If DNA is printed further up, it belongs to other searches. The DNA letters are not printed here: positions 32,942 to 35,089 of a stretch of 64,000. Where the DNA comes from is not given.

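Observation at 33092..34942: Unusual domain fusion: NAD(P)-dependent ketopantoate-reductase-like domain joined to an HgdC-type electron-transfer ATPase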

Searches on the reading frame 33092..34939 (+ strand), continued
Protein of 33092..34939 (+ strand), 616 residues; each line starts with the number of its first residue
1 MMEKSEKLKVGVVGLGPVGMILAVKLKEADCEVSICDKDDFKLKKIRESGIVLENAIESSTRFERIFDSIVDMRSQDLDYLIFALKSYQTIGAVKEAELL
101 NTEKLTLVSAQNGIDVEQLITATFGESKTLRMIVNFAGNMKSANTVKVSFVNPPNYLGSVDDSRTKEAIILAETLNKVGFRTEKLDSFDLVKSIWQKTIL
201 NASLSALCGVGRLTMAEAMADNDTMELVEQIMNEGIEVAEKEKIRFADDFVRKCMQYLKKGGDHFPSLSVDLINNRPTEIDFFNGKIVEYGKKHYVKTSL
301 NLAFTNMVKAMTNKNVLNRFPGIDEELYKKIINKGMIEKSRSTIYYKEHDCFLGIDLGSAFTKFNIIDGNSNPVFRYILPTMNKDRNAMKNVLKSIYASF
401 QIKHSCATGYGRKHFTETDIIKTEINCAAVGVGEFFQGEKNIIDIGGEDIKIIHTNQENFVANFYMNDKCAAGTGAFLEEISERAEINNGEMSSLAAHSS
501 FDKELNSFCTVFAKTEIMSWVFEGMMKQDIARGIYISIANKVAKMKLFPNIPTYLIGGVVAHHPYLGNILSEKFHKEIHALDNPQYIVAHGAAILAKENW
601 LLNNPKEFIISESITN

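Call 10: find_related_loci(query=window:33092-34939:+, collection=genome_contigs, flank=10000)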
Query window:33092-34939:+ (616 aa) in genome_contigs; peptide patterns used: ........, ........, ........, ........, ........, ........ (x = any residue, [..] = any of these).
165 stretches matched a pattern; 143 encode a relative of the query (tblastn E <= 1e-3); the best 80 are kept; 80 distinct loci.
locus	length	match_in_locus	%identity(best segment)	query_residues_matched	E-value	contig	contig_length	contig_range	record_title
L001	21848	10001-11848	74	2-614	0e+0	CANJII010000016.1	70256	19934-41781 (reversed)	MAG: Chitinophagaceae bacterium isolate RH-23may17-1171 genome assembly, contig: RH-23may17-C2670, whole genome shotgun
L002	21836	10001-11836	74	5-616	0e+0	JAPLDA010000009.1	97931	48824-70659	MAG: Bacteroidetes bacterium isolate LacPavin_0818_WC45_MAG_44_19 LacPavin_0818_WC45_scaffold_347085, whole genome shotg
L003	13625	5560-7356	75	9-607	0e+0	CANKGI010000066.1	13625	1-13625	MAG: Bacteroidetes bacterium isolate RH-9nov16-162 genome assembly, contig: RH-9nov16-C9826, whole genome shotgun sequen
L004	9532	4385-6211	74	1-609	0e+0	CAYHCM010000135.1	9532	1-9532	MAG TPA_asm: uncultured Chitinophaga sp. isolate ERP119702_co1_292 genome assembly, contig: NODE_9733_length_9532_cov_47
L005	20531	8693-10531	77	2-614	0e+0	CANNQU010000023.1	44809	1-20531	MAG: Bacteroidetes bacterium isolate RH-9nov16-184 genome assembly, contig: RH-9nov16-C1207, whole genome shotgun sequen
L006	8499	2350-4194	75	1-615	0e+0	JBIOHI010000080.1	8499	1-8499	MAG: Bacteroidia bacterium isolate GcL13-5 k141_2336075_length_8499_cov_12.0000, whole genome shotgun sequence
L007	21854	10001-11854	74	2-614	0e+0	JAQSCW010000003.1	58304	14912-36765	MAG: bacterium isolate U-2019 MAG009 NODE_111_length_58304_cov_9.256743, whole genome shotgun sequence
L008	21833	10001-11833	77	2-612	0e+0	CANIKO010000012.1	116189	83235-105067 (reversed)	MAG: Bacteroidetes bacterium isolate RH-14apr17-313 genome assembly, contig: RH-14apr17-C340, whole genome shotgun seque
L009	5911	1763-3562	76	1-600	0e+0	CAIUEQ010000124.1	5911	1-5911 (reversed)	MAG: uncultured Bacteroidetes bacterium isolate Ki3-D2_bin-0761 genome assembly, contig: bin-0761:124/389, whole genome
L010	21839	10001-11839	75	2-614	0e+0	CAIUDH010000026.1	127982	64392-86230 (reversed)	MAG: uncultured Bacteroidetes bacterium isolate Kiruna3_bin-3834 genome assembly, contig: bin-3834:026/111, whole genome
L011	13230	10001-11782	74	20-613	0e+0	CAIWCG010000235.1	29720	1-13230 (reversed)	MAG: uncultured Bacteroidetes bacterium isolate Umea1_bin-0439 genome assembly, contig: bin-0439:235/296, whole genome s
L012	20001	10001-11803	71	1-601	0e+0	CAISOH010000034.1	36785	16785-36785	MAG: uncultured Bacteroidetes bacterium isolate MJ-time_bin-6658 genome assembly, contig: bin-6658:034/453, whole genome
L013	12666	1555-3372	72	2-607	0e+0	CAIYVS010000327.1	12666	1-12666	MAG: uncultured Bacteroidetes bacterium isolate T7_bin-146 genome assembly, contig: bin-146:327/847, whole genome shotgu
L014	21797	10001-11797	71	2-600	0e+0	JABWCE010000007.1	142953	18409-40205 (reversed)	MAG: Bacteroidetes bacterium isolate MAG_48 scaffold_74, whole genome shotgun sequence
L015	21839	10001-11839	71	1-615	0e+0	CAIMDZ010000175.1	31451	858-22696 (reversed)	MAG: uncultured Bacteroidetes bacterium isolate Umea3_bin-3336 genome assembly, contig: bin-3336:175/226, whole genome s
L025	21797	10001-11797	69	2-600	0e+0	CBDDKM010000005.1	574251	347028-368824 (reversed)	MAG: Parvicellaceae bacterium isolate 2f2d11d2-0c83-4b6d-90d6-ffcac063f1ac genome assembly, contig: contig_5, whole geno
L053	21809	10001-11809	64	2-604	0e+0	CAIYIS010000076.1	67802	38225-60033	MAG: uncultured Bacteroidetes bacterium isolate Kiruna_bin-09093 genome assembly, contig: bin-09093:76/85, whole genome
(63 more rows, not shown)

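Call 16: search_protein_families(library=pfam, proteins=[L025:7037-8791:+, L025:8781-9995:+, L025:11870-13885:+, L025:13892-15055:+, L025:15069-16088:+], max_evalue=0.001)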
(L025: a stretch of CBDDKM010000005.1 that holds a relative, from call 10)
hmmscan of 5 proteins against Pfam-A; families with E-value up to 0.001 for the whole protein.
L025:7037-8791:+ (585 aa): 2 families
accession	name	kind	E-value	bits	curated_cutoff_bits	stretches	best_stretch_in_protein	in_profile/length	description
PF00501.34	AMP-binding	-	5.2e-67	226.7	29.9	1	30-386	9-384/384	AMP-binding enzyme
PF23562.2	AMP-binding_C_3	-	2.3e-09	38.1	20.8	1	422-557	1-120/124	AMP-binding enzyme C-terminal domain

L025:8781-9995:+ (405 aa): 1 family
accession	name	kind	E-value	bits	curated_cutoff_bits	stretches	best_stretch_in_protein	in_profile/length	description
PF06050.19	HGD-D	-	1.7e-57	196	28.4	1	34-398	3-342/342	2-hydroxyglutaryl-CoA dehydratase, D-component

L025:11870-13885:+ (672 aa): 4 families
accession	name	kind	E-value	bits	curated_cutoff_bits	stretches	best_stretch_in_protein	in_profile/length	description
PF00378.25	ECH_1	-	4.9e-46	157.5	27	1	391-588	2-196/251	Enoyl-CoA hydratase/isomerase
PF02737.24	3HCDH_N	-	2.2e-40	138.9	22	1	13-193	2-178/180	3-hydroxyacyl-CoA dehydrogenase, NAD binding domain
PF16113.10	ECH_2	-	1.2e-29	104.4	27.2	1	396-622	2-229/335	Enoyl-CoA hydratase/isomerase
PF00725.27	3HCDH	-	7.4e-09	36.5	22.1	1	197-288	1-92/97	3-hydroxyacyl-CoA dehydrogenase, C-terminal domain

L025:13892-15055:+ (388 aa): 3 families
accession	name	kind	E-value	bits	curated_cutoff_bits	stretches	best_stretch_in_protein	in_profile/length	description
PF02775.26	TPP_enzyme_C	-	9.4e-10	38.9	21.9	1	269-342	17-92/151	Thiamine pyrophosphate enzyme, C-terminal TPP binding domain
PF02776.23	TPP_enzyme_N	-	3.8e-06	27.1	26.8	1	14-107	6-99/119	Thiamine pyrophosphate enzyme, N-terminal TPP binding domain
PF01855.24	POR_N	-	2.6e-05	24.5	27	1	56-172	46-165/231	Pyruvate flavodoxin/ferredoxin oxidoreductase, thiamine diP-bdg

L025:15069-16088:+ (340 aa): 2 families
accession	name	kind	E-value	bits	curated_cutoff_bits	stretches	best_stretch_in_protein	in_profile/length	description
PF00155.27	Aminotran_1_2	-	9.7e-56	189.9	19.7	1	6-331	2-359/361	Aminotransferase class I and II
PF00266.25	Aminotran_5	-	2.7e-05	23.8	21.5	1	46-167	49-177/371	Aminotransferase class-V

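Call 17: search_solved_structures(query=window:33092-34939:+, max_evalue=0.00001, show_alignments=3)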
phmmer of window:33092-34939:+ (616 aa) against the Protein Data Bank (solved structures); distinct sequences matched with E-value up to 0.00001: 18.
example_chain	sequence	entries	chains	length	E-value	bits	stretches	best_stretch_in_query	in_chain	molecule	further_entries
4eht_A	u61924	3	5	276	2.8e-34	122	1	353-597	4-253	Activator of 2-hydroxyisocaproyl-CoA dehydratase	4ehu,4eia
7yyl_E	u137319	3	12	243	4.3e-32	114.8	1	352-598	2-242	Putative CoA-substrate-specific enzyme activase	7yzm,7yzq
9gai_D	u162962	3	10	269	1.1e-31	113.4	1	354-597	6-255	3-methylbenzoyl-CoA reductase alpha subunit MbdQ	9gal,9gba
1hux_A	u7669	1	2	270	5.2e-31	111.2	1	353-597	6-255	ACTIVATOR OF (R)-2-HYDROXYGLUTARYL-COA DEHYDRATASE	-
9gai_C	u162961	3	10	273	2.6e-23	85.8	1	353-596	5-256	3-methylbenzoyl-CoA reductase delta subunit MbdP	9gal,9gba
2ew2_A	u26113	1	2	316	1e-22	83.8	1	6-308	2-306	2-dehydropantoate 2-reductase, putative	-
8wl1_A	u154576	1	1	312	8.3e-19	70.9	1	5-310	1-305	2-dehydropantoate 2-reductase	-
8wl3_A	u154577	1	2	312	9.6e-19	70.7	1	5-310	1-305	2-dehydropantoate 2-reductase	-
8wl4_A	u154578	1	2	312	3.1e-18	69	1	5-310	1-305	2-dehydropantoate 2-reductase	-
3wfi_A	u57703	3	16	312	1.7e-17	66.6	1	8-310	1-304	2-dehydropantoate 2-reductase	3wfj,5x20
3hwr_A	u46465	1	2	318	1.4e-09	40.4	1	7-310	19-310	2-dehydropantoate 2-reductase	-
5hws_A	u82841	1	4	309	1.5e-09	40.3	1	9-311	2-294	2-dehydropantoate 2-reductase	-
5ayv_A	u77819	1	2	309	3.9e-09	39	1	9-311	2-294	2-dehydropantoate 2-reductase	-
8iwg_A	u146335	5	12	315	3.9e-09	38.9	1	5-280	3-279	2-dehydropantoate 2-reductase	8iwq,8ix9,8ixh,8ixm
3g17_A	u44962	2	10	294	1.2e-07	34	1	77-299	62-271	Similar to 2-dehydropantoate 2-reductase | 2-dehydropantoate 2-reductase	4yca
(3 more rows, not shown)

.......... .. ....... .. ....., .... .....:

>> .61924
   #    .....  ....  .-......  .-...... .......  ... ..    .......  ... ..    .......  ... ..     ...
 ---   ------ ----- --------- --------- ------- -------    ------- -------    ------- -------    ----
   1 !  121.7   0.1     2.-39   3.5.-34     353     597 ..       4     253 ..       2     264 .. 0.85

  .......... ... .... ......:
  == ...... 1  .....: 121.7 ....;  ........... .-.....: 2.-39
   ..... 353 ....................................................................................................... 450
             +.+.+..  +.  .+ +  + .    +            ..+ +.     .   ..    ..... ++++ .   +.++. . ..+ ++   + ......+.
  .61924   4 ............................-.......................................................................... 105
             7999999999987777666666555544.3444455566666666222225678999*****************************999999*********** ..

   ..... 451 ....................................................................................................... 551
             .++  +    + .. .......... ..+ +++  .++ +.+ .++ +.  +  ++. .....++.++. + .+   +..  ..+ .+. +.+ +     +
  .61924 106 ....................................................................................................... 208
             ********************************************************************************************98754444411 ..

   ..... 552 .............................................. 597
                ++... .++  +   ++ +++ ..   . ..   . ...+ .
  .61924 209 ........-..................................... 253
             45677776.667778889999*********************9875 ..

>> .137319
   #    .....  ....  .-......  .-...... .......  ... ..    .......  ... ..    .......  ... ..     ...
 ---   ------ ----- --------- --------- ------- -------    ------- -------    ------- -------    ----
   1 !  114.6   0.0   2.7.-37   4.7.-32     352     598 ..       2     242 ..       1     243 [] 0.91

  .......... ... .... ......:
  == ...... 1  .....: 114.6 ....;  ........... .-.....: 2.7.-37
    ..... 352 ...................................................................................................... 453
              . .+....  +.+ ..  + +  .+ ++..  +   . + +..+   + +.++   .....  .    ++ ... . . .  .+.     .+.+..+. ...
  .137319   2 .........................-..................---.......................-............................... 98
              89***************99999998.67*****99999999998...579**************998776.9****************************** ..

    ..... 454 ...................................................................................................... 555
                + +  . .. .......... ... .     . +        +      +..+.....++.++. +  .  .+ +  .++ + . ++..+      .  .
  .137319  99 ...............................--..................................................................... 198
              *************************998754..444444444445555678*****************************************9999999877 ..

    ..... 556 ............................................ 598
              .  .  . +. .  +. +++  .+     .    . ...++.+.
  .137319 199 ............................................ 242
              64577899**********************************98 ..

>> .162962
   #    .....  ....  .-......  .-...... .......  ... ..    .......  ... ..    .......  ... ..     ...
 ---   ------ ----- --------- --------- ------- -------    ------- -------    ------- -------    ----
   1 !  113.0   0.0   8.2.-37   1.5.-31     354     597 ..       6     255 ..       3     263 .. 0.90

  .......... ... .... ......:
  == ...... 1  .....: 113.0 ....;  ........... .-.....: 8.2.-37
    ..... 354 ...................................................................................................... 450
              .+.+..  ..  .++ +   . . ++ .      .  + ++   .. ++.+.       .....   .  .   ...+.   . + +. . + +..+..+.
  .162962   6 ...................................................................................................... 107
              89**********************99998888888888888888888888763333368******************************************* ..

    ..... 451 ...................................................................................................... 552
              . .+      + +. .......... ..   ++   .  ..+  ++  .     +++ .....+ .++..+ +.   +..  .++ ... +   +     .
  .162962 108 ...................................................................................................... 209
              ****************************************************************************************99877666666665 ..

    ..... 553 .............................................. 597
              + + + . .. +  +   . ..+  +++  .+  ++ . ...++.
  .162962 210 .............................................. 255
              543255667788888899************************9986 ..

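Call 19: search_protein_representatives(protein=window:33092-34939:+)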
Query: 616 residues. Proteins with E-value up to 0.001 (for the whole library): 8702; up to 1e-10: 3328; up to 1e-30: 301. The best 150 are listed.
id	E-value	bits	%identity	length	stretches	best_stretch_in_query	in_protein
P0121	1.8e-212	723.5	54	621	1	3-598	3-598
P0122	9.6e-142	490.0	44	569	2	351-599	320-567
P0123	2.9e-135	468.6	56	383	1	73-456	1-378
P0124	4.2e-131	454.9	40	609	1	9-604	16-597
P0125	2.4e-93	330.3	49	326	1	4-318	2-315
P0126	6.8e-75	269.3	52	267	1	351-598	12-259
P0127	3.5e-72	260.4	46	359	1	8-287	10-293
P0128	3.9e-72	260.2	42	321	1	5-314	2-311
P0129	7.8e-70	252.6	64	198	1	421-607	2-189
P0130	2.3e-66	241.2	42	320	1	7-311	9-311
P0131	1.3e-63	232.1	39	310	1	5-310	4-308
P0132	5.7e-57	210.1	37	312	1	9-311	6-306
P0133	1.0e-54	202.7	54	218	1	7-180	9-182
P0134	2.2e-53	198.3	38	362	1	8-313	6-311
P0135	2.8e-53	198.0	35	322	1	9-311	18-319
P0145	5.9e-48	180.4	33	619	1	6-311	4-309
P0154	1.3e-45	172.6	35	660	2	8-304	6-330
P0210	3.0e-37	145.0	38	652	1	330-597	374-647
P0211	3.1e-37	145.0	34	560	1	281-599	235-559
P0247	1.7e-35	139.3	36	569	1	346-597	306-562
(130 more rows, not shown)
